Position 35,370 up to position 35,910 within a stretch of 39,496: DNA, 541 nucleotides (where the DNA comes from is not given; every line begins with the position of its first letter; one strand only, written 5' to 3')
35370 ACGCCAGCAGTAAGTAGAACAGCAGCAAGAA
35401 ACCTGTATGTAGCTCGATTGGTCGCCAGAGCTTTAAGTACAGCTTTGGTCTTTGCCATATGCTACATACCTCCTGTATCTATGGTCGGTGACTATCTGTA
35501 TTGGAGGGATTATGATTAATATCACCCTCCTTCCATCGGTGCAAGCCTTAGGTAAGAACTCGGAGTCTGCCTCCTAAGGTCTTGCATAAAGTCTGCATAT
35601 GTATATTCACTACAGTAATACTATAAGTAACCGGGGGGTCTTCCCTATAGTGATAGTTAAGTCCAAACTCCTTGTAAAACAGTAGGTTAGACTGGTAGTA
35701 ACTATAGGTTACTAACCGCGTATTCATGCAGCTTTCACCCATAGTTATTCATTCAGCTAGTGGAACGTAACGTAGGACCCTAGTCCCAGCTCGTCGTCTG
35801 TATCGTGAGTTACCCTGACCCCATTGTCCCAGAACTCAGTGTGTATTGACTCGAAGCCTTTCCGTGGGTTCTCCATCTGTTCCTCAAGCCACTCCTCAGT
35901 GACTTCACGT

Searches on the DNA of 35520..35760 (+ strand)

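Call 31: search_dna_similar(query=window:35520-35760:+, collection=phages, mode=near, max_rows=15)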
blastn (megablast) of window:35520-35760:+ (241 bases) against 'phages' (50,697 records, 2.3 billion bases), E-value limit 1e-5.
Records with a match: 205; places in all: 210; records where one place covers at least 80% of the query: 170.
Best place of each record, by identity: >=99% 4; 95-99% 163; 90-95% 4; 80-90% 34.
By first word of the organism name: Escherichia 80; Salmonella 58; Enterobacter 17; Kayfunavirus 14; Citrobacter 8; Shigella 6; Klebsiella 5; Cronobacter 5; Enterococcus 2; Bacteriophage 2; and 8 more.
By host as written in the record: Escherichia coli 45; Salmonella enterica subsp. enterica serovar Typhi 28; - 24; Salmonella enterica subsp. enterica serovar Typhi strain BRD948 9; Enterobacter cloacae 6; Citrobacter freundii CF3 5; Salmonella enterica subsp. enterica serovar Paratyphi C 5; Klebsiella pneumoniae 4; and 53 more.
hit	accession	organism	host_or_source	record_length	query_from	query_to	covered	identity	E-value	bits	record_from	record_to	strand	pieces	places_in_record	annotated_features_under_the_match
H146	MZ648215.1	Escherichia phage vB_EcoP_IMEP24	Escherichia coli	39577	1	241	100%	99.6%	4e-121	438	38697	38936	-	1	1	terminase large subunit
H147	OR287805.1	Klebsiella phage SEA1f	Klebsiella pneumoniae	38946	1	241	100%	99.6%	4e-121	438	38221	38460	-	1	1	terminase large subunit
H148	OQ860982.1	Salmonella phage ST16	Salmonella enterica subsp. enterica ...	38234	1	241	100%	99.2%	2e-119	433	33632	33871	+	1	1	terminase large subunit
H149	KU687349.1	Citrobacter phage SH3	Citrobacter freundii CF3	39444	1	241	100%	98.8%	9e-118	427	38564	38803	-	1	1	maturation protein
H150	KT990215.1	Escherichia phage GA2A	Escherichia coli O:45 strain C1328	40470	1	241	100%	98.8%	9e-118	427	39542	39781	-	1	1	hypothetical protein | DNA packaging protein B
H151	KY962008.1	Escherichia phage ST31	Escherichia coli ST130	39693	1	241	100%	98.8%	9e-118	427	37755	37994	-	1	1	hypothetical protein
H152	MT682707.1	Escherichia phage vB_EcoP_SP7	waste water from pig farming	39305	1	241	100%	98.8%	9e-118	427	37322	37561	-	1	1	large terminase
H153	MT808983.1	Escherichia phage TM1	Escherichia coli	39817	1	241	100%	98.8%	9e-118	427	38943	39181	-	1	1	terminase large subunit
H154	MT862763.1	Escherichia phage vB_EcoP-U8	Escherichia coli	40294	1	241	100%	98.8%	9e-118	427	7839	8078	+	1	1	hypothetical protein | terminase large subunit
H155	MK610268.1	Hafnia phage vB_HpaA_yong1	Hafnia paralvei LY-23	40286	1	241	100%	98.8%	9e-118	427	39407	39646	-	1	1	terminase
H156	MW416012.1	Salmonella phage vB Seyj3-1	Salmonella enterica subsp. enterica ...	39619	1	241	100%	98.8%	9e-118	427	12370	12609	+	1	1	DNA packaging protein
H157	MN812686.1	Dickeya phage Monomax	Pectobacterium polaris F171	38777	1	241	100%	98.8%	9e-118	427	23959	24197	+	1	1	record has no annotation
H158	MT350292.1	Enterococcus phage EFA-1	Enterococcus faecalis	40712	1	241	100%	98.8%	9e-118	427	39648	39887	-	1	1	hypothetical protein | terminase large subunit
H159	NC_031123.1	Citrobacter phage SH3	Citrobacter freundii CF3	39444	1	241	100%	98.8%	9e-118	427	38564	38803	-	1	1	terminase large subunit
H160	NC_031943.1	Escherichia phage GA2A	Escherichia coli O:45 strain C1328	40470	1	241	100%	98.8%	9e-118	427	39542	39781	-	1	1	hypothetical protein | terminase large subunit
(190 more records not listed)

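Call 33: get_annotated_region(hit=H151, flank=300)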
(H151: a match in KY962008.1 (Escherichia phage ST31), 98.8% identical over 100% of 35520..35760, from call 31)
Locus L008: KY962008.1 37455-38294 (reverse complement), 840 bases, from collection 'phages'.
description: Escherichia phage ST31, complete genome.
organism: Escherichia phage ST31 (NCBI taxid 1983789)
taxonomy: Viruses; Duplodnaviria; Heunggongvirae; Uroviricota; Caudoviricetes; Autographiviridae; Studiervirinae; Kayfunavirus; Kayfunavirus ST31
host: Escherichia coli ST130; source: -; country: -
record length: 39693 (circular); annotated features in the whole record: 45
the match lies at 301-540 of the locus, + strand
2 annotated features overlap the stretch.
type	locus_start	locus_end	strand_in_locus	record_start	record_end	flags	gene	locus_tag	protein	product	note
CDS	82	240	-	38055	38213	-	-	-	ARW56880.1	hypothetical protein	-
CDS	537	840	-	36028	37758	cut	-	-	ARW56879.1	hypothetical protein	-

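Call 34: get_annotated_region(hit=H150, flank=300)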
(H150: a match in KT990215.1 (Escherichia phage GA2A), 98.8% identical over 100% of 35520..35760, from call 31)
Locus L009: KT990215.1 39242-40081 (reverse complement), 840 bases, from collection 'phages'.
description: Escherichia phage GA2A, complete genome.
organism: Escherichia phage GA2A (NCBI taxid 1755695)
taxonomy: Viruses; Duplodnaviria; Heunggongvirae; Uroviricota; Caudoviricetes; Autographiviridae; Studiervirinae; Kayfunavirus; Kayfunavirus GA2A
host: Escherichia coli O:45 strain C1328; source: Speed River; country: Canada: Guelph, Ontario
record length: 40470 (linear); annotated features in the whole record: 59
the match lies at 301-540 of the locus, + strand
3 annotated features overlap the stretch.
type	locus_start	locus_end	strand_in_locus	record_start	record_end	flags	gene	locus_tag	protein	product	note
CDS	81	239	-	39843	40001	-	-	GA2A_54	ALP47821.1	hypothetical protein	-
CDS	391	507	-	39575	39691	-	-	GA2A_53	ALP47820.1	hypothetical protein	-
CDS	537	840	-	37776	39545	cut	-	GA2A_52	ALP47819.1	DNA packaging protein B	-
